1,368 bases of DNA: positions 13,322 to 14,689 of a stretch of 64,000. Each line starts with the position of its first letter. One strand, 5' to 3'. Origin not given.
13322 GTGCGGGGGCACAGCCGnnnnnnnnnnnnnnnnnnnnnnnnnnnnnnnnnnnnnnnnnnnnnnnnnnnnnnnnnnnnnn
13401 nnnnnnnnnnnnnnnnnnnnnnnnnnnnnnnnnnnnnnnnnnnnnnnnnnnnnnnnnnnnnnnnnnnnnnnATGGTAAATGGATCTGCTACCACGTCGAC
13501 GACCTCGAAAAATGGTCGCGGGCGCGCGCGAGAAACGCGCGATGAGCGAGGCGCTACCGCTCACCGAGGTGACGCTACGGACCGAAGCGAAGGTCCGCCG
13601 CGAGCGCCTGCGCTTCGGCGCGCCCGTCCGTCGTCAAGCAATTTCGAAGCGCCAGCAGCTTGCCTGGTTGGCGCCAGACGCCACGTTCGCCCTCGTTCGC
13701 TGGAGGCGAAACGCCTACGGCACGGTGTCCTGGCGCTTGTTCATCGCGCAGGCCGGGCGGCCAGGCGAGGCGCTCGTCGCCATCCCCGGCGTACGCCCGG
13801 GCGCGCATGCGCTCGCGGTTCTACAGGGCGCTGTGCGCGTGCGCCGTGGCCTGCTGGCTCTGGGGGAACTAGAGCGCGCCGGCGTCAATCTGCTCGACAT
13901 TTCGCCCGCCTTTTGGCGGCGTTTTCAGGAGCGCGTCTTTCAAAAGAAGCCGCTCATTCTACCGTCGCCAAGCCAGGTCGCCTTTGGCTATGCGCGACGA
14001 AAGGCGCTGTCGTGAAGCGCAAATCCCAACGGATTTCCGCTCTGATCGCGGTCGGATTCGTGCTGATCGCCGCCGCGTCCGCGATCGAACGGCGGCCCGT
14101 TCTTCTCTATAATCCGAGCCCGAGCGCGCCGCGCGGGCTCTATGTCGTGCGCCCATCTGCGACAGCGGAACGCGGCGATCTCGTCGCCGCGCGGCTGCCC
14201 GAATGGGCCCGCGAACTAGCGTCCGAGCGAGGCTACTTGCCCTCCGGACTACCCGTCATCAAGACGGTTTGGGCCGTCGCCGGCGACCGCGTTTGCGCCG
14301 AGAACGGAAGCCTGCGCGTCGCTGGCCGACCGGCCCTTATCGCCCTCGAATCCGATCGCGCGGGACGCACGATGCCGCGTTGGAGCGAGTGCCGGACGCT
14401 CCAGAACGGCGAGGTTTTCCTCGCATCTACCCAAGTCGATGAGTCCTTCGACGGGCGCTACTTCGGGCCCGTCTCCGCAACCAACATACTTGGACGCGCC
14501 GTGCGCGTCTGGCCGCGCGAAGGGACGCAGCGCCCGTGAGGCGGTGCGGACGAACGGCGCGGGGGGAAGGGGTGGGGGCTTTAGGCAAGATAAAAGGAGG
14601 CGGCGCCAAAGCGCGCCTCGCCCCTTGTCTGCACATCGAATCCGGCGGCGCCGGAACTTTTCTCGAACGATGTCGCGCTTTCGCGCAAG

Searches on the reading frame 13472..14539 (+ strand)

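Call 43: search_protein_families(library=pfam, proteins=[window:13472-14539:+], max_evalue=0.001)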
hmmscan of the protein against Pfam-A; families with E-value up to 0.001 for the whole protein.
window:13472-14539:+ (355 aa): 1 family
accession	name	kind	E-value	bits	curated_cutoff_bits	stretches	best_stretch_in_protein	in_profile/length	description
PF10502.14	Peptidase_S26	-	4.8e-27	95.4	22.9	1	189-347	7-168/168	Signal peptidase, peptidase S26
